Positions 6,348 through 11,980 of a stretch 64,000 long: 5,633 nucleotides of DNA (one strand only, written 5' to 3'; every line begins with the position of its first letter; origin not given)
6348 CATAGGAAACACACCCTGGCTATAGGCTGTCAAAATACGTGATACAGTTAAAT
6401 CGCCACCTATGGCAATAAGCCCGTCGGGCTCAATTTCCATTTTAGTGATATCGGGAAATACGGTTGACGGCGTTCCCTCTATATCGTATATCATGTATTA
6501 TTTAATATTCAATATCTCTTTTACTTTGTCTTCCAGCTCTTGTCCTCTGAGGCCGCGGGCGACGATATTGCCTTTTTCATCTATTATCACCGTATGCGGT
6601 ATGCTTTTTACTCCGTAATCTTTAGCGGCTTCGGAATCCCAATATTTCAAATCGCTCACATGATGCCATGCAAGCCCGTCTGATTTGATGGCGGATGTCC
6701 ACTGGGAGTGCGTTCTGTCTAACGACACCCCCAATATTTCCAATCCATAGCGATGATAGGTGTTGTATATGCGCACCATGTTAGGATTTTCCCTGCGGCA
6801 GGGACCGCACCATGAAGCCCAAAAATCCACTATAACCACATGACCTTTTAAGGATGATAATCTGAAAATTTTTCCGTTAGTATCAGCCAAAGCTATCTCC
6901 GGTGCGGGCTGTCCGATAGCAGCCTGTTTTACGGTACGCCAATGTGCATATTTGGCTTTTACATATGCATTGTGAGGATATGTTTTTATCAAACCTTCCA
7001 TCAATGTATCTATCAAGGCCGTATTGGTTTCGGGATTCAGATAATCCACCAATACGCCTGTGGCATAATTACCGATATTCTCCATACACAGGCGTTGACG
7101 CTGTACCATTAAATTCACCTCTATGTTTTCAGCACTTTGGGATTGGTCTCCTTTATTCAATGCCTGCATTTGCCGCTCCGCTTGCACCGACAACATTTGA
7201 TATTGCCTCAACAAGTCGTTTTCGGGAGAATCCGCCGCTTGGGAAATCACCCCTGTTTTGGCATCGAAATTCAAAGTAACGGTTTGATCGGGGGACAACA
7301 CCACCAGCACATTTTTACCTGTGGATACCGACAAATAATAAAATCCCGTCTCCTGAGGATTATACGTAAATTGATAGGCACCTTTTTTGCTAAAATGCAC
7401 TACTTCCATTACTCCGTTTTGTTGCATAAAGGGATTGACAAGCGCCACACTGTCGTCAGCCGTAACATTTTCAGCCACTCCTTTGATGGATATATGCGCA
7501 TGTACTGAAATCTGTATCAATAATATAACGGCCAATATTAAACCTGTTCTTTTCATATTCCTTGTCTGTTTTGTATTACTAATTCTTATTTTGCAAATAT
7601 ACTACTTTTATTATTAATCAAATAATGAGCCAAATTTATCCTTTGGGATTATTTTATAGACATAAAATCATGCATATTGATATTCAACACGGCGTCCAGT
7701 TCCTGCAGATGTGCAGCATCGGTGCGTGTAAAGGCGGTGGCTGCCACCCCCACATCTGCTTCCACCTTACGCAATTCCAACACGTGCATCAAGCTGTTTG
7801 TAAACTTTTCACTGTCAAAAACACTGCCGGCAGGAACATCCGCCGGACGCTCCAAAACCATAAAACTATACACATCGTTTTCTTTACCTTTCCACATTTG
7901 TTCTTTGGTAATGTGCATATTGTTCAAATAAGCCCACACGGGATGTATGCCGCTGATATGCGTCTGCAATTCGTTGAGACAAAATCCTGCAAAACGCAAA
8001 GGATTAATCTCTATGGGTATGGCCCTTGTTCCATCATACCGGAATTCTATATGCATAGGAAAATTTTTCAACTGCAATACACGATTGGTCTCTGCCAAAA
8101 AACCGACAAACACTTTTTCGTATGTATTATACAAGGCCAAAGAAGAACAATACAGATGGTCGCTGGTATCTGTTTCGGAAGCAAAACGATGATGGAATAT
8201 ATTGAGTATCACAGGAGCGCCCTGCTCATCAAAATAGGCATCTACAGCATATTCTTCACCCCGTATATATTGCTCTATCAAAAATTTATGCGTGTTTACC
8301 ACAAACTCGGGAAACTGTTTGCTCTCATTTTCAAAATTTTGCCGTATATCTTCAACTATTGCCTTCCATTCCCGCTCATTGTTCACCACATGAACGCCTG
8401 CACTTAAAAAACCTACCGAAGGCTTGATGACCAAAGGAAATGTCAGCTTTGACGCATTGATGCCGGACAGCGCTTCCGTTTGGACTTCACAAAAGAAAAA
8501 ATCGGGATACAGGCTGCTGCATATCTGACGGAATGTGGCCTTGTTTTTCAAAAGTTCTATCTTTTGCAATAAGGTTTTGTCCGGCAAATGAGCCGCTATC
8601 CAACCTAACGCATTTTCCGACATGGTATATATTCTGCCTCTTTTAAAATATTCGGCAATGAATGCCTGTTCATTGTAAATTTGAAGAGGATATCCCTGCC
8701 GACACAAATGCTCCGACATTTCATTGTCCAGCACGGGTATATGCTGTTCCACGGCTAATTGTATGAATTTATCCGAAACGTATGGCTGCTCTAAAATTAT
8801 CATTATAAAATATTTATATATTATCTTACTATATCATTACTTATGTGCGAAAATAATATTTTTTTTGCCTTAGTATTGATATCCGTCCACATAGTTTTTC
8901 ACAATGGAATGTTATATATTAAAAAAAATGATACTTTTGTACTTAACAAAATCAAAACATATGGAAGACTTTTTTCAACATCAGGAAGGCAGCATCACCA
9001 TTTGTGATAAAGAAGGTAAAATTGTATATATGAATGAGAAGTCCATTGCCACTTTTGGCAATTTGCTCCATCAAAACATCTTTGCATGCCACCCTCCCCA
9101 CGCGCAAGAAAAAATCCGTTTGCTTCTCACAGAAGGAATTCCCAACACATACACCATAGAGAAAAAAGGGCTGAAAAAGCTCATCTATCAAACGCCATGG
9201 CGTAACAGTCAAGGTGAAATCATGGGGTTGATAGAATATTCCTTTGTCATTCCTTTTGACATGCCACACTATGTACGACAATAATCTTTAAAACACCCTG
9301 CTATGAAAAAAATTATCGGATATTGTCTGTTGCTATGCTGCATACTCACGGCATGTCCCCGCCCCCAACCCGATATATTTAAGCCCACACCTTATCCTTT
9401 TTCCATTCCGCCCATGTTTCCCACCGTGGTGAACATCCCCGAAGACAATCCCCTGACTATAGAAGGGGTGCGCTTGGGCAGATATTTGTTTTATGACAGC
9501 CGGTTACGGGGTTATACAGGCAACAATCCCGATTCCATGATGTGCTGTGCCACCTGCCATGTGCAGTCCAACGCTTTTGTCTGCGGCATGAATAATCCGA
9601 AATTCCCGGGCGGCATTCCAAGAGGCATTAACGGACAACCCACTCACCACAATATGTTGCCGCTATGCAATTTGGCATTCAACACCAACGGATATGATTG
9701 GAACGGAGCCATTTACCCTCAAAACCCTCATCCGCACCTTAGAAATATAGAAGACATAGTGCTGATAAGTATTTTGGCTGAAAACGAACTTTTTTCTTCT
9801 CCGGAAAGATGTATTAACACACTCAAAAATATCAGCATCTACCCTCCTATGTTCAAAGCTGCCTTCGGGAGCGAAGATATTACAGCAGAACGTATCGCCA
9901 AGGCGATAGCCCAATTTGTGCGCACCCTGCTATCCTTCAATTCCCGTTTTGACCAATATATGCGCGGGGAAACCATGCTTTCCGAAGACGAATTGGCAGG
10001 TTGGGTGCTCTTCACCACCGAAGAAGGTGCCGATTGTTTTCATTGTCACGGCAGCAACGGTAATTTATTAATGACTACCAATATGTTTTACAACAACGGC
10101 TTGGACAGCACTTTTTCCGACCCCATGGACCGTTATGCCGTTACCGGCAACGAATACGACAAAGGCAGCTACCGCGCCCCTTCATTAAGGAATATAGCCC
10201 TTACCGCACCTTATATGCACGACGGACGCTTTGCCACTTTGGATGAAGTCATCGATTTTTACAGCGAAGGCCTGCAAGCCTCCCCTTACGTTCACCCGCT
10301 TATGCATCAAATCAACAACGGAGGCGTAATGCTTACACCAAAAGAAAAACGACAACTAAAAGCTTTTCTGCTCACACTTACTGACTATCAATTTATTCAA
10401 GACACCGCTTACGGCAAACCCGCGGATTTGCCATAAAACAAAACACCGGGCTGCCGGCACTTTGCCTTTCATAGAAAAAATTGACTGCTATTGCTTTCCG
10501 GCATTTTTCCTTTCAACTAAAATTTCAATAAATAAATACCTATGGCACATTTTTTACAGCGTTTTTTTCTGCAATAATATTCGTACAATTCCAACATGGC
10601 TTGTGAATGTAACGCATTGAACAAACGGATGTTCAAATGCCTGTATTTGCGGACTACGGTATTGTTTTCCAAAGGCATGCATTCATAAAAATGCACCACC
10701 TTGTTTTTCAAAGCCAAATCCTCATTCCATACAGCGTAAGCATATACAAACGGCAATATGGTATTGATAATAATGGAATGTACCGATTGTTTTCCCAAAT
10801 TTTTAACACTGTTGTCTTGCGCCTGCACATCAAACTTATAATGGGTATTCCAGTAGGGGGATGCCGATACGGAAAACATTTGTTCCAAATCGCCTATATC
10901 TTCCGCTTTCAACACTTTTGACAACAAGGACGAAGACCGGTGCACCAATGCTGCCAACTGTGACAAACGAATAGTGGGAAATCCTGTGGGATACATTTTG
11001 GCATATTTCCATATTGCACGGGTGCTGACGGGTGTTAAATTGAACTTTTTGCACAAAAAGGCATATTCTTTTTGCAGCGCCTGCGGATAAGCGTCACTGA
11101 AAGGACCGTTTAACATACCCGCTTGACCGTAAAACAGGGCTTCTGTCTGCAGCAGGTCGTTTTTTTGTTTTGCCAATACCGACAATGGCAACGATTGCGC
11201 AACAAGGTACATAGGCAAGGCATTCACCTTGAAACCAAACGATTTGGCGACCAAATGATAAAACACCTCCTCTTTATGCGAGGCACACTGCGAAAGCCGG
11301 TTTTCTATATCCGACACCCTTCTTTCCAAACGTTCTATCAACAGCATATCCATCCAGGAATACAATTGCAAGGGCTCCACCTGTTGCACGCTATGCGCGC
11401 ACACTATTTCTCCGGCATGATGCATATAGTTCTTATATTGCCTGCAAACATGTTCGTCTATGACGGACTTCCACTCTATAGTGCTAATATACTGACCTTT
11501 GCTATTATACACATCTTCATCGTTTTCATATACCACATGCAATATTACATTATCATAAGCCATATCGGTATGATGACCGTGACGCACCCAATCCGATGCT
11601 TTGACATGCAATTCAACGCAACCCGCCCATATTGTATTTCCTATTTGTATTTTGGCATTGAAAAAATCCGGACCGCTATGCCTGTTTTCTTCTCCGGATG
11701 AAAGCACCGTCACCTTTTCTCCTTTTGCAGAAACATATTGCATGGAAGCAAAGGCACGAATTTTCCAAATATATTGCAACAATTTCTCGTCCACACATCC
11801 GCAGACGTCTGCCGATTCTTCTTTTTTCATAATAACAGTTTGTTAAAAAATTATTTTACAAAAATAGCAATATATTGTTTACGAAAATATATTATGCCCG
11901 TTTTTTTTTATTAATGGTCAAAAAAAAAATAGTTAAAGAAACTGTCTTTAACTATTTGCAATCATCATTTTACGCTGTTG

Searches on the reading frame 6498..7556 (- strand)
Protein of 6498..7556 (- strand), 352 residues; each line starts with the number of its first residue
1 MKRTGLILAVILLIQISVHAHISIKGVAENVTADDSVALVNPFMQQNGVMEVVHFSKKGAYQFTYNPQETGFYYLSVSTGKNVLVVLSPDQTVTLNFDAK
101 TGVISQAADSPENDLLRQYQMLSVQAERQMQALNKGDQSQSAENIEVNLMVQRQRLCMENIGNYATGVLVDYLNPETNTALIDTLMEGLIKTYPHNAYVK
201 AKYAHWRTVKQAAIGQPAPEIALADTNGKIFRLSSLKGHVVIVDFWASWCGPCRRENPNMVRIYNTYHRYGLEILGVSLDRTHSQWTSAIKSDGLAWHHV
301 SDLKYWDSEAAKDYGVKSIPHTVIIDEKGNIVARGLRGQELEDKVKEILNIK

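Call 80: search_protein_families(library=pfam, proteins=[window:6498-7556:-], max_evalue=0.0001)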
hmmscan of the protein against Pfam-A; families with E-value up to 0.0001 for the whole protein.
window:6498-7556:- (352 aa): 6 families
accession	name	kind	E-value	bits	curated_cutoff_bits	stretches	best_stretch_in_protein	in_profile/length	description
PF00578.27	AhpC-TSA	-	1.6e-23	83.4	26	1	214-333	1-123/124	AhpC/TSA family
PF08534.16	Redoxin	-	3e-22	79.4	26.6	1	215-341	3-138/148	Redoxin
PF13905.12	Thioredoxin_8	-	2.4e-18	66.7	27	1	239-331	2-94/94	Thioredoxin-like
PF00085.26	Thioredoxin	-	1.4e-09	38.3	23.5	1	239-281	19-60/103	Thioredoxin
PF13098.12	Thioredoxin_2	-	4.1e-06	27.5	27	1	237-334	4-90/104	Thioredoxin-like domain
PF00255.25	GSHPx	-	2.1e-05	24.5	27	1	222-278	5-60/108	Glutathione peroxidase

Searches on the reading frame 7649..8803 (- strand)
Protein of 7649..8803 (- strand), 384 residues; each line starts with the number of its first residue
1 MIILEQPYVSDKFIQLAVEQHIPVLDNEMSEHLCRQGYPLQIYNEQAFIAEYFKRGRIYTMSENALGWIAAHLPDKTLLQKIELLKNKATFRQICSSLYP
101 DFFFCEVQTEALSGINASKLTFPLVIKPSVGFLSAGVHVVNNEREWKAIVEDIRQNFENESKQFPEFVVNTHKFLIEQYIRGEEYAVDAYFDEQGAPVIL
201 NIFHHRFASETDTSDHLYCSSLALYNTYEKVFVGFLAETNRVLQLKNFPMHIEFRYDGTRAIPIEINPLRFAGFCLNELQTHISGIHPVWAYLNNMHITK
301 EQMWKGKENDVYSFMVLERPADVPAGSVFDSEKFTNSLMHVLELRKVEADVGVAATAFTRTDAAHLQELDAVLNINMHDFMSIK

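Call 80: search_protein_families(library=pfam, proteins=[window:7649-8803:-], max_evalue=0.0001)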
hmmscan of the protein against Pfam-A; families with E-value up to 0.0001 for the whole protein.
window:7649-8803:- (384 aa): 1 family
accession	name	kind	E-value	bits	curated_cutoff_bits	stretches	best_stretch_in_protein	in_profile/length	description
PF13535.11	ATP-grasp_4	-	2.1e-57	193.7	27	1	121-277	2-159/160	ATP-grasp domain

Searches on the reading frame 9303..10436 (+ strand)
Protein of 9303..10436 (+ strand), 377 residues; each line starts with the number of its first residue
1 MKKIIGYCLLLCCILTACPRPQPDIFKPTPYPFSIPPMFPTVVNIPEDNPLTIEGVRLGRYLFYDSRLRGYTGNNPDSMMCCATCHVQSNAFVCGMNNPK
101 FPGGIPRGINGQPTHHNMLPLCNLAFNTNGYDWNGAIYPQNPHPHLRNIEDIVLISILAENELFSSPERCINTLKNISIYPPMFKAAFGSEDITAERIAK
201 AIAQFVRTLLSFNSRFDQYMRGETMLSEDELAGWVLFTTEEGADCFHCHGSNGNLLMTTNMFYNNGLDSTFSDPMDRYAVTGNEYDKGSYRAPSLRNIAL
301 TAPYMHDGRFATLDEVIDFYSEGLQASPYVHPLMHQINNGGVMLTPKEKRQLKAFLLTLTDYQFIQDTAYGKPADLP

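Call 80: search_protein_families(library=pfam, proteins=[window:9303-10436:+], max_evalue=0.0001)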
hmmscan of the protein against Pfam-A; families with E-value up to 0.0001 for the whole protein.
window:9303-10436:+ (377 aa): 1 family
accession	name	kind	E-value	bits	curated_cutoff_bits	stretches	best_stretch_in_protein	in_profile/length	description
PF03150.19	CCP_MauG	-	3.4e-34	119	25.6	1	54-224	2-148/149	Di-haem cytochrome c peroxidase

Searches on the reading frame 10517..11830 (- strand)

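Call 6: search_protein_families(library=ncbifam, proteins=[window:10517-11830:-], max_evalue=0.001)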
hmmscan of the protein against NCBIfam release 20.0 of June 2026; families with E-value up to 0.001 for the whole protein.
window:10517-11830:- (437 aa): 0 families

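Call 80: search_protein_families(library=pfam, proteins=[window:10517-11830:-], max_evalue=0.0001)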
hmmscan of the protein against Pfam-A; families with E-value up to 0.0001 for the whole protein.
window:10517-11830:- (437 aa): 1 family
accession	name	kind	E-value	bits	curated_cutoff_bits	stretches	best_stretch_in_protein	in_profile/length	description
PF11013.13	DUF2851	-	2.7e-132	441.8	25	1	15-390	1-374/375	Protein of unknown function (DUF2851)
